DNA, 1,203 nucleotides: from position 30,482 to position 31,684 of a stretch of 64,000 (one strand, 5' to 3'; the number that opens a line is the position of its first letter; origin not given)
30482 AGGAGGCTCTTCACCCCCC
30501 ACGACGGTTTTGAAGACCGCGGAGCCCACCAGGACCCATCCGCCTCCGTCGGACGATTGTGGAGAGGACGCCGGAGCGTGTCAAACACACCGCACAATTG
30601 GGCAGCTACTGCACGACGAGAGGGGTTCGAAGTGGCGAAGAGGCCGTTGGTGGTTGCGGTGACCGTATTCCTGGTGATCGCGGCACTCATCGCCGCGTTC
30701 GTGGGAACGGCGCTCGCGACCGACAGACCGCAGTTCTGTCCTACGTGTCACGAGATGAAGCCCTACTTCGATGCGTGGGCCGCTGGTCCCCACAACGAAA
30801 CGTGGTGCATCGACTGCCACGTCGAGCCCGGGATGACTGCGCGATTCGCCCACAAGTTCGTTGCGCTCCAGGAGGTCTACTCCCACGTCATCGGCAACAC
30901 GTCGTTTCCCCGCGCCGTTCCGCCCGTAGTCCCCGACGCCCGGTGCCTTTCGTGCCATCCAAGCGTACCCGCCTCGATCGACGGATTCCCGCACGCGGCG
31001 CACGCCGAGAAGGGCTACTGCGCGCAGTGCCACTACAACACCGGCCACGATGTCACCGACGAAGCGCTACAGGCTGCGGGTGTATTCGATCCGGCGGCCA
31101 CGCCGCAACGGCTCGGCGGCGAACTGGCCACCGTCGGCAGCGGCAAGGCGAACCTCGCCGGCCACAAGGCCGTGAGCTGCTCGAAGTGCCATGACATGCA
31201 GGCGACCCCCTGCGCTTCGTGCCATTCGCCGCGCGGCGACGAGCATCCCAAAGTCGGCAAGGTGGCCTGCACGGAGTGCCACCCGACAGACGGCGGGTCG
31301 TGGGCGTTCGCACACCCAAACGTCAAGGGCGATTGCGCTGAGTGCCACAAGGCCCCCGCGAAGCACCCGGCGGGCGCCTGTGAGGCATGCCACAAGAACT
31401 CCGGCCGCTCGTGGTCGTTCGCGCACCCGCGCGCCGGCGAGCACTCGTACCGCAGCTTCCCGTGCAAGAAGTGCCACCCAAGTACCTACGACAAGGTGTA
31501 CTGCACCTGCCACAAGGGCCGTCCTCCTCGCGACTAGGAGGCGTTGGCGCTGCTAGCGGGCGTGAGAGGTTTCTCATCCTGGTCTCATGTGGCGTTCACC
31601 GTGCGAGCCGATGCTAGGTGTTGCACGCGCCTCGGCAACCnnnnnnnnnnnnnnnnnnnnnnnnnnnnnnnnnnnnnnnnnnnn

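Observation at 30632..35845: Two paralogous NrfH/NapC-type quinol-dehydrogenase-like cytochromes with C-terminal haem stalks of very different length, next to a two-component system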

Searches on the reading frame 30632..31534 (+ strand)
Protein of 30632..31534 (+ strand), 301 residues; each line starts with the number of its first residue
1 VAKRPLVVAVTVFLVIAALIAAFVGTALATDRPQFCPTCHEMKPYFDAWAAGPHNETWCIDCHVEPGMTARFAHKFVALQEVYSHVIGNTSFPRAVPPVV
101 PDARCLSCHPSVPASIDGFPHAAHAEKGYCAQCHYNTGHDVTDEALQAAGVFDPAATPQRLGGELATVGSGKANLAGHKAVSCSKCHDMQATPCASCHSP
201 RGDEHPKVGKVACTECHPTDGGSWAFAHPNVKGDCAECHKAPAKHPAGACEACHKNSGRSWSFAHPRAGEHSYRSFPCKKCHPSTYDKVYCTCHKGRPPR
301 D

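Call 7: search_protein_families(library=pfam, proteins=[window:30632-31534:+], max_evalue=0.01)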
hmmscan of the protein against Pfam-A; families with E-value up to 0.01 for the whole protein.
window:30632-31534:+ (301 aa): 4 families
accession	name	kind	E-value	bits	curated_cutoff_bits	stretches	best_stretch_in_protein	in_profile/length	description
PF03264.19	Cytochrom_NNT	-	2e-11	44.4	24.1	1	7-91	10-100/174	NapC/NirT cytochrome c family, N-terminal region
PF14522.11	Cytochrome_C7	-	2.1e-07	31.1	24.8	0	32-63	40-66/67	Cytochrome c7 and related cytochrome c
PF14537.11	Cytochrom_c3_2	-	0.00024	22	25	0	35-134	8-78/79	Cytochrome c3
PF02085.21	Cytochrom_CIII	-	0.0033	18.2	22.9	0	119-137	23-40/101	Class III cytochrome C family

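Call 8: search_protein_families(library=ncbifam, proteins=[window:30632-31534:+], max_evalue=0.01)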
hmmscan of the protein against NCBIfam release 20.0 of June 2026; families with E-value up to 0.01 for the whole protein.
window:30632-31534:+ (301 aa): 7 families
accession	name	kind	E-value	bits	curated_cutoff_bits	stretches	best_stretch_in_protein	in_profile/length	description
TIGR03153.1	cytochr_NrfH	equivalog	5.9e-16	58.8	134.2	1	7-139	2-138/138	cytochrome c nitrite reductase small subunit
TIGR02161.1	napC_nirT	subfamily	2.8e-06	27.4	310.6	1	10-91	17-110/185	periplasmic nitrate (or nitrite) reductase c-type cytochrome, NapC/NirT family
NF011606.0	PRK15032.1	equivalog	8.4e-06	25.1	455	1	7-89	20-107/390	pentaheme c-type cytochrome TorC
TIGR02162.1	torC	equivalog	2e-05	24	478.2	1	8-90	19-108/387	pentaheme c-type cytochrome TorC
TIGR03508.1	decahem_SO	subfamily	4.7e-05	23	192.2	1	102-282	70-248/258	DmsE family decaheme c-type cytochrome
NF041028.1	decahem_GSU2203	exception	0.0066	15.7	325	1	103-241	102-231/317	GSU2203 family decaheme c-type cytochrome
NF007906.0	PRK10617.1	equivalog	0.0097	15.8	349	1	27-94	48-122/200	cytochrome c-type protein NapC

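Call 10: find_homologous_proteins(query=window:30632-31534:+, max_evalue=0.001)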
Query window:30632-31534:+ (301 aa): 113 proteins with E <= 0.001 among 1889 candidates.
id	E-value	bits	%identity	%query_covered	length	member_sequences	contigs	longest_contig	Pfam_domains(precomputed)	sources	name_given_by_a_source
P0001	1.3e-205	700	100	98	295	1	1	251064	PF03264.20,PF14522.12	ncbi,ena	-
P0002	1.2e-155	536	64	97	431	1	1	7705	PF03264.20,PF14522.12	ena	-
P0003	4.9e-151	521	60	100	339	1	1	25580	PF14537.12,PF03264.20,PF14522.12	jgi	-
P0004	8.8e-141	487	67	100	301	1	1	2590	PF03264.20,PF14522.12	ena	-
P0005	1.3e-138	480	66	100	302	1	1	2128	PF14537.12,PF03264.20,PF14522.12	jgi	-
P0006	2.3e-138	479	66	100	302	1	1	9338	PF14537.12,PF03264.20,PF14522.12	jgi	-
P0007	6.4e-130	451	63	98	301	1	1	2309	PF14537.12,PF03264.20,PF14522.12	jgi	-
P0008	1.4e-123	430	53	98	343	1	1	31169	PF14537.12,PF22678.2,PF03264.20,PF14522.12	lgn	-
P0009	1.3e-122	427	46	100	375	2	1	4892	PF14537.12,PF03264.20,PF14522.12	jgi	-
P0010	7.6e-120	418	53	98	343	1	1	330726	PF14537.12,PF03264.20,PF14522.12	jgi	jgi:nitrate/TMAO reductase-like tetraheme cytochrome c subunit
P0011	3.1e-115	403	46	98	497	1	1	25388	PF14537.12,PF03264.20,PF14522.12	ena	-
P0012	5.5e-109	382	45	98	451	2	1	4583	PF14537.12,PF03264.20,PF14522.12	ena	-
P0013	4.3e-108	379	45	98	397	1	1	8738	PF03264.20,PF14522.12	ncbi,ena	-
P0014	7.9e-107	375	56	100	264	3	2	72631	PF03264.20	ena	-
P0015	3.6e-106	373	45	80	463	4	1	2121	PF14537.12,PF03264.20,PF14522.12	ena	-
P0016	6.2e-106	372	54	100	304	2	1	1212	PF14537.12,PF03264.20,PF14522.12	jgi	-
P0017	1.2e-105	371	46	91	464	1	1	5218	PF14537.12,PF03264.20,PF02085.22,PF14522.12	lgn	-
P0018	1.5e-105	371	40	98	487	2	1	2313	PF14537.12,PF03264.20,PF02085.22,PF14522.12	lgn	-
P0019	4.0e-104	366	51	93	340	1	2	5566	PF03264.20,PF14522.12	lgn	-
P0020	3.1e-103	363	50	94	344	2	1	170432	PF14537.12,PF03264.20,PF14522.12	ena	-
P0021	1.1e-102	362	47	99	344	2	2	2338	PF22678.2,PF03264.20,PF02085.22,PF14522.12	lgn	-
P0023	7.0e-100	352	46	99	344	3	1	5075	PF14537.12,PF22678.2,PF03264.20,PF14522.12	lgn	-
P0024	8.0e-100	352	43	82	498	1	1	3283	PF14537.12,PF03264.20,PF14522.12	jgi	jgi:hypothetical protein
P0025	2.9e-99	350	43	98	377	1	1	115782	PF22678.2,PF03264.20,PF14522.12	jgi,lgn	-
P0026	4.8e-97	343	46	94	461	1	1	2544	PF14537.12,PF22678.2,PF03264.20,PF14522.12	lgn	-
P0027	9.3e-97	342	43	99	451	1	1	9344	PF14537.12,PF03264.20,PF14522.12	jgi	-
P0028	2.9e-96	341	46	93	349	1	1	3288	PF14537.12,PF22678.2,PF03264.20,PF14522.12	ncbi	-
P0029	5.1e-95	336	48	98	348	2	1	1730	PF14537.12,PF03264.20,PF14522.12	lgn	-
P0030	2.8e-94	334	54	90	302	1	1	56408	PF03264.20,PF14522.12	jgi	-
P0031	3.1e-93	331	41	97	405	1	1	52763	PF14537.12,PF03264.20,PF14522.12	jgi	jgi:hypothetical protein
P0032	3.8e-93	330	41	93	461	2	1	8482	PF14537.12,PF03264.20,PF14522.12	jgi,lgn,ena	-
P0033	5.2e-93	330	41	100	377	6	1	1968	PF14537.12,PF03264.20,PF14522.12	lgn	-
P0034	5.4e-93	330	41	99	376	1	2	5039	PF14537.12,PF03264.20,PF14522.12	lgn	-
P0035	1.5e-92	328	41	92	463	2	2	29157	PF14537.12,PF03264.20,PF14522.12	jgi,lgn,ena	jgi:hypothetical protein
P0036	2.1e-92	328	54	96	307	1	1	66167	PF14537.12,PF03264.20,PF14522.12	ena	-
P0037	4.2e-92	327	52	99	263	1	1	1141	PF22678.2,PF03264.20,PF14522.12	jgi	jgi:hypothetical protein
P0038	7.0e-92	326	39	92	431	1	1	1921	PF14537.12,PF03264.20,PF14522.12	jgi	jgi:hypothetical protein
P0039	1.8e-91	325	41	96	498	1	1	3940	PF14537.12,PF03264.20,PF14522.12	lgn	-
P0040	2.0e-91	325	39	99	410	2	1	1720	PF14537.12,PF03264.20,PF14522.12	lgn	-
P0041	2.4e-91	324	38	87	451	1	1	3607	PF14537.12,PF03264.20,PF14522.12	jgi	jgi:hypothetical protein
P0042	1.7e-90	322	48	97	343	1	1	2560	PF03264.20,PF14522.12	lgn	-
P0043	1.1e-89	319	41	96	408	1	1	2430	PF03264.20,PF14522.12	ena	-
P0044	1.7e-88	315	53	90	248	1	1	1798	PF14537.12,PF03264.20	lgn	-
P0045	9.7e-88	313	38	97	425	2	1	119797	PF14537.12,PF03264.20,PF14522.12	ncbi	-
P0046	1.9e-86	308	45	93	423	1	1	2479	PF14537.12,PF03264.20,PF14522.12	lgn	-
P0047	2.3e-86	308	41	87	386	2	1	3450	PF14537.12,PF03264.20,PF14522.12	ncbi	-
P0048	4.7e-84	300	47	98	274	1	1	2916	PF14537.12,PF03264.20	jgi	-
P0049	6.7e-83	297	42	83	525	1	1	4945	PF14537.12,PF03264.20,PF02085.22,PF14522.12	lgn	-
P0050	1.2e-82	296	44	91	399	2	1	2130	PF14537.12,PF03264.20,PF14522.12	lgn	-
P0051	4.5e-81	291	35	89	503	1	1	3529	PF14537.12,PF03264.20,PF14522.12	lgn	-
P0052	4.0e-80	288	42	88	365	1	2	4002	PF03264.20,PF14522.12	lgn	-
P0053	5.9e-80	287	38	84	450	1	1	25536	PF14537.12,PF03264.20,PF14522.12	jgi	jgi:nitrate/TMAO reductase-like tetraheme cytochrome c subunit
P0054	6.4e-78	280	40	88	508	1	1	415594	PF14537.12,PF14522.12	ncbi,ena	-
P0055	9.2e-78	280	40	96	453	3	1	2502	PF14537.12,PF03264.20,PF14522.12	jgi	jgi:nitrate/TMAO reductase-like tetraheme cytochrome c subunit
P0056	1.1e-77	280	39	84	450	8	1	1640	PF14537.12,PF03264.20,PF02085.22,PF14522.12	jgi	-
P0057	1.2e-76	276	39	98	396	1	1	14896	PF14537.12,PF03264.20,PF14522.12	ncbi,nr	ncbi:MAG: NapC/NirT family cytochrome c [Coriobacteriales bacterium]|nr:NapC/NirT family cytochrome 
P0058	1.3e-76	276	43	88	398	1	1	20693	PF03264.20,PF14522.12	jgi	jgi:nitrate/TMAO reductase-like tetraheme cytochrome c subunit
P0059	1.6e-76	276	38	84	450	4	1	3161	PF14537.12,PF03264.20,PF02085.22,PF14522.12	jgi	-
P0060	2.2e-76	275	40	80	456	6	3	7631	PF14537.12,PF03264.20,PF14522.12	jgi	jgi:nitrate/TMAO reductase-like tetraheme cytochrome c subunit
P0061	3.7e-76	274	37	90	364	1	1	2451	PF14537.12,PF03264.20,PF14522.12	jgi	jgi:nitrate/TMAO reductase-like tetraheme cytochrome c subunit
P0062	4.8e-76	274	37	89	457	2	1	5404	PF14537.12,PF03264.20,PF14522.12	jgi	jgi:hypothetical protein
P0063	7.1e-76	274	40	97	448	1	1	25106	PF14537.12,PF03264.20,PF14522.12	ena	-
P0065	4.6e-75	271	39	80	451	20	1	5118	PF14537.12,PF03264.20,PF14522.12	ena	-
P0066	1.9e-74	269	37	96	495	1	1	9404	PF14537.12,PF03264.20,PF14522.12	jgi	jgi:hypothetical protein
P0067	4.2e-74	268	38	86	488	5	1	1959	PF14537.12,PF03264.20,PF14522.12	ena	-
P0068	5.5e-74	267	48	98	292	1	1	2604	PF03264.20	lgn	-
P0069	4.8e-73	264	40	80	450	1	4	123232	PF14537.12,PF03264.20,PF14522.12,PF22113.2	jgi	jgi:hypothetical protein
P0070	1.5e-72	263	41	90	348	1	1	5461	PF14537.12,PF03264.20,PF14522.12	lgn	-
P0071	1.5e-72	263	46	93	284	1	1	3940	PF03264.20,PF14522.12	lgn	-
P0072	1.3e-71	260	39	94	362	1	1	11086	PF14537.12,PF03264.20,PF14522.12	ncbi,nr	ncbi:MAG: NapC/NirT family cytochrome c [Coriobacteriia bacterium]|nr:NapC/NirT family cytochrome c 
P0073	1.9e-71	259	42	90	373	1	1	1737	PF14537.12,PF03264.20,PF14522.12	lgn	-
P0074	4.5e-71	258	42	82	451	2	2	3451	PF14537.12,PF03264.20,PF14522.12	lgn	-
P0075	1.1e-70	257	37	96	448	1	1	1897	PF14537.12,PF03264.20,PF02085.22,PF14522.12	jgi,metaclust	metaclust:\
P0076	5.0e-70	254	41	83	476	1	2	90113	PF14537.12,PF03264.20,PF14522.12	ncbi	-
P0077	9.3e-70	253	45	95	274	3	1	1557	PF03264.20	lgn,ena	-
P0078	2.9e-68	249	52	73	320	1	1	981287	PF22678.2,PF03264.20,PF14522.12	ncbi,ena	-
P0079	3.4e-68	248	44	99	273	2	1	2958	PF14537.12,PF03264.20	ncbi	-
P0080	9.9e-68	247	42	90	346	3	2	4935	PF14537.12,PF03264.20,PF14522.12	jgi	jgi:nitrate/TMAO reductase-like tetraheme cytochrome c subunit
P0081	2.3e-67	246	43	90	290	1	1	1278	PF03264.20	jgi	jgi:nitrate/TMAO reductase-like tetraheme cytochrome c subunit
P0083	3.4e-67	245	46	99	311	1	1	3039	PF03264.20,PF14522.12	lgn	-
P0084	4.5e-67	245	44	97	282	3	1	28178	PF03264.20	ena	-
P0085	7.3e-67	244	43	100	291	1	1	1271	PF14537.12,PF03264.20,PF14522.12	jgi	jgi:nitrate/TMAO reductase-like tetraheme cytochrome c subunit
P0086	3.1e-65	239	46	90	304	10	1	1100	PF14537.12,PF03264.20,PF14522.12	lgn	-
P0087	7.1e-65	237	42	99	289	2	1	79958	PF14537.12,PF03264.20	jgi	-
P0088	1.1e-64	237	41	99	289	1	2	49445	PF14537.12,PF03264.20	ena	-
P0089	1.6e-64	236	45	97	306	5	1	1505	PF14537.12,PF03264.20,PF14522.12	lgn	-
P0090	3.1e-64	235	43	99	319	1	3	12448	PF14537.12,PF03264.20,PF14522.12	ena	-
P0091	4.4e-64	235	42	90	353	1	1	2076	PF14537.12,PF22678.2,PF03264.20,PF14522.12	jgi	jgi:nitrate/TMAO reductase-like tetraheme cytochrome c subunit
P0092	1.0e-63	234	40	85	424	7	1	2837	PF14537.12,PF03264.20,PF14522.12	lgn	-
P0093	4.1e-63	232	43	91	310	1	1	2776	PF14537.12,PF03264.20,PF14522.12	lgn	-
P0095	5.5e-63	231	35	89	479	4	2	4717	PF14537.12,PF03264.20,PF14522.12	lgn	-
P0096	7.2e-63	231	42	93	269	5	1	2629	PF03264.20,PF14522.12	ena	-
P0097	1.4e-62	230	41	92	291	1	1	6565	PF03264.20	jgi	jgi:nitrate/TMAO reductase-like tetraheme cytochrome c subunit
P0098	2.1e-62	229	41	98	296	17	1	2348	PF03264.20,PF14522.12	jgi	-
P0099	5.5e-62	228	40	99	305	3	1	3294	PF03264.20,PF14522.12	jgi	jgi:nitrate/TMAO reductase-like tetraheme cytochrome c subunit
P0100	6.3e-62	228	44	91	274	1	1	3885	PF14537.12,PF03264.20,PF14522.12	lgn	-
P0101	6.8e-62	228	46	90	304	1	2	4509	PF03264.20,PF14522.12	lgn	-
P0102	4.6e-61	225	44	99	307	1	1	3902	PF14537.12,PF03264.20,PF14522.12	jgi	-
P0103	6.2e-61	224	44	92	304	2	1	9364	PF14537.12,PF03264.20,PF14522.12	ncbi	-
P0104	1.6e-60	223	42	95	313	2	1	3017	PF14537.12,PF03264.20,PF14522.12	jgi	jgi:hypothetical protein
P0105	2.2e-59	219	43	90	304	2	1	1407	PF14537.12,PF03264.20,PF14522.12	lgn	-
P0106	4.0e-59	219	41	97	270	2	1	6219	PF03264.20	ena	-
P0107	7.5e-59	218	43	93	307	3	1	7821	PF14537.12,PF03264.20,PF14522.12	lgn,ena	-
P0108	1.5e-58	217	41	92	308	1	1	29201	PF14537.12,PF22678.2,PF03264.20,PF14522.12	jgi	jgi:nitrate/TMAO reductase-like tetraheme cytochrome c subunit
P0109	1.0e-57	214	40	99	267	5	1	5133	PF14537.12,PF03264.20,PF14522.12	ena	-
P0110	1.4e-56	210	44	95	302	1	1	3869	PF14537.12,PF03264.20,PF14522.12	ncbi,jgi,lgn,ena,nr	ncbi:MAG: NapC/NirT family cytochrome c [Coriobacteriia bacterium]|nr:NapC/NirT family cytochrome c 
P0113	3.2e-24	104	28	92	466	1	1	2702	PF09699.16,PF14537.12,PF03264.20,PF02085.22,PF14522.12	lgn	-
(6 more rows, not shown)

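Call 13: find_encoding_contigs(protein=P0001, flank=10000, max_places=3)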
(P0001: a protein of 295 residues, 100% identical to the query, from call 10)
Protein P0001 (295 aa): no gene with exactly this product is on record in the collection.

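Call 14: find_encoding_contigs(protein=P0078, flank=10000, max_places=3)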
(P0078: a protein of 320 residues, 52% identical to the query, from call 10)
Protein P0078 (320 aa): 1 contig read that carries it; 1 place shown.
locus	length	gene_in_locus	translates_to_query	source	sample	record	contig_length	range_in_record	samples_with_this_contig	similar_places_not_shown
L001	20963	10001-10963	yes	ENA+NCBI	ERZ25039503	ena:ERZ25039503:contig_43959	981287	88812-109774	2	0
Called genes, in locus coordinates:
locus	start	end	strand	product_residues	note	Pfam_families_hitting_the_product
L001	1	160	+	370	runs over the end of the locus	PF16355:DUF4982 (faint), PF17957:Big_7, PF01522:Polysacc_deac_1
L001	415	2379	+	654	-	PF02494:HYR (faint), PF13750:Big_3_3 (faint), PF17957:Big_7, PF19077:Big_13 (faint), PF24893:DUF7743 (faint), PF12245:Big_3_2 (faint), PF17957:Big_7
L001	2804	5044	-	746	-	PF17803:Cadherin_4 (weak), PF17892:Cadherin_5, PF17963:Big_9, PF18911:PKD_4, PF00801:PKD (weak)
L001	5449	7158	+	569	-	-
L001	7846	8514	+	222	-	PF00072:Response_reg, PF00486:Trans_reg_C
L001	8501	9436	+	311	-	PF00512:HisKA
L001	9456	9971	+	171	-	PF13581:HATPase_c_2 (weak), PF02518:HATPase_c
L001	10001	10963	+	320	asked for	PF03264:Cytochrom_NNT, PF14522:Cytochrome_C7 (faint), PF22678:Cytochrom_c_NrfB-like (weak)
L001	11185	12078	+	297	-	PF13354:Beta-lactamase2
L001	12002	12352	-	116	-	-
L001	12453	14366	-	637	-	PF00009:GTP_EFTU, PF01926:MMR_HSR1 (weak), PF03144:GTP_EFTU_D2, PF25461:Beta-barrel_SelB, PF09106:WHD_2nd_SelB, PF09107:WHD_3rd_SelB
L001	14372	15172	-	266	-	-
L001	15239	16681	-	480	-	PF12390:Se-cys_synth_N, PF03841:SelA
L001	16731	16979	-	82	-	-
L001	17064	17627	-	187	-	-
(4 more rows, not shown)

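Call 15: find_encoding_contigs(protein=P0054, flank=10000, max_places=3)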
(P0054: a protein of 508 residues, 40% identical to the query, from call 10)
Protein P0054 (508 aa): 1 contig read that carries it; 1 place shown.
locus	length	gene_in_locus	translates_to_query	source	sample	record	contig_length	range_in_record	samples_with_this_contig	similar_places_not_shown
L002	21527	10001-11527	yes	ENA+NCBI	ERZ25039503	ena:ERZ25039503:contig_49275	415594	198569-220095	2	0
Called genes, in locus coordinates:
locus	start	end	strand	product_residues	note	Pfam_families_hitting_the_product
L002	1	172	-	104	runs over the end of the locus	PF00126:HTH_1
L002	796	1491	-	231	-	PF00753:Lactamase_B (weak), PF19583:ODP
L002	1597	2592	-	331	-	PF00348:polyprenyl_synt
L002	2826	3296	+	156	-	PF18936:DUF5684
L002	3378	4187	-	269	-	PF03649:UPF0014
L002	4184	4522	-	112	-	PF00005:ABC_tran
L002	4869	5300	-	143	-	PF00881:Nitroreductase (weak), PF14512:TM1586_NiRdase (faint), PF00881:Nitroreductase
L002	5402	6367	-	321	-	PF04463:2-thiour_desulf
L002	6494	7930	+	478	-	PF00875:DNA_photolyase, PF03441:FAD_binding_7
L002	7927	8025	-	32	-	-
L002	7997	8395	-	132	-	-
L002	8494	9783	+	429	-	PF14537:Cytochrom_c3_2 (faint)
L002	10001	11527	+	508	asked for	PF14522:Cytochrome_C7 (faint), PF14537:Cytochrom_c3_2 (faint)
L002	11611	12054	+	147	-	-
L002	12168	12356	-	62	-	-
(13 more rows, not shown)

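Call 22: find_related_loci(query=A1, collection=genome_contigs, flank=10000)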
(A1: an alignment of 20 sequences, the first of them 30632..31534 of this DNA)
Query A1 (301 aa) in genome_contigs; peptide patterns used: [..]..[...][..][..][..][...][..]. (x = any residue, [..] = any of these).
37 stretches matched a pattern; 35 encode a relative of the query (tblastn E <= 1e-3); 35 distinct loci.
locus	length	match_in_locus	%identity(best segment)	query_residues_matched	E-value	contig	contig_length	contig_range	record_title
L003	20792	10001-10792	56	1-301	6e-107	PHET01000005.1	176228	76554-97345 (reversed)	MAG: Actinobacteria bacterium HGW-Actinobacteria-7 Ig3397_v2_scaffold_159, whole genome shotgun sequence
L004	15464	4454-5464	49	4-298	6e-98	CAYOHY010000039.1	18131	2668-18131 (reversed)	MAG TPA_asm: uncultured Eubacteriales bacterium isolate binchicken_co152_248 genome assembly, contig: NODE_3371_length_1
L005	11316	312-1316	46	3-301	1e-93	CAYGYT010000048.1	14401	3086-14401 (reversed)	MAG TPA_asm: uncultured Eubacteriales bacterium isolate ERP119294_co1_304 genome assembly, contig: NODE_5505_length_1440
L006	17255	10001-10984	48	16-301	1e-92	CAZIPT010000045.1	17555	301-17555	MAG TPA_asm: uncultured Eubacteriales bacterium isolate SRP302447_co1_108 genome assembly, contig: NODE_8575_length_1755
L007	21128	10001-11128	41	4-301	4e-85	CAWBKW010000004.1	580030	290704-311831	MAG: uncultured Coriobacteriia bacterium isolate MFD02979.bin.2.177 genome assembly, contig: contig_41910, whole genome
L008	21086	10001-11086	41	20-301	2e-81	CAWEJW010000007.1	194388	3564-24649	MAG: uncultured Actinomycetes bacterium isolate MFD05942.bin.1.345 genome assembly, contig: contig_6349, whole genome sh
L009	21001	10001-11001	53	9-301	1e-78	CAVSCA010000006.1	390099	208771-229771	MAG: uncultured Actinomycetes bacterium isolate MFD02979.bin.2.142 genome assembly, contig: contig_37445, whole genome s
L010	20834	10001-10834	45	3-287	1e-75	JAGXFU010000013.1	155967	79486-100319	MAG: Actinomycetes bacterium isolate LH_M22 k141_1072427, whole genome shotgun sequence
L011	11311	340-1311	40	3-301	4e-73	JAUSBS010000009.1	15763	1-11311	MAG: Coriobacteriia bacterium isolate E6_metabat.bin.92 E6_k141_429295, whole genome shotgun sequence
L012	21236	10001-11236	43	1-285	7e-73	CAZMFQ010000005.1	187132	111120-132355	MAG TPA_asm: uncultured Eubacteriales bacterium isolate binchicken_co269_74 genome assembly, contig: NODE_67_length_1871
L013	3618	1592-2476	46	1-294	1e-72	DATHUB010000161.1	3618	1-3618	MAG TPA_asm: Coriobacteriia bacterium isolate SMAG_U16095 k141_660469, whole genome shotgun sequence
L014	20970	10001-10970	52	21-301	1e-68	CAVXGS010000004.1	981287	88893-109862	MAG: uncultured Coriobacteriales bacterium isolate MFD02979.bin.1.88 genome assembly, contig: contig_43959, whole genome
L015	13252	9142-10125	40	1-301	2e-68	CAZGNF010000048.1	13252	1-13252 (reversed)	MAG TPA_asm: uncultured Coriobacteriaceae bacterium isolate binchicken_co269_80 genome assembly, contig: NODE_4531_lengt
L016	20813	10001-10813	45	30-295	2e-68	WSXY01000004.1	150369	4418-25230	MAG: Actinobacteria bacterium isolate X3_MetaBAT.18 scaffold_45, whole genome shotgun sequence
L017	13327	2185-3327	39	6-301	4e-68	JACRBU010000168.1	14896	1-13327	MAG: Coriobacteriales bacterium isolate NC_groundwater_1628_Pr3_B-0.1um_67_11 SR-2_scaffold_141_3562348, whole genome sh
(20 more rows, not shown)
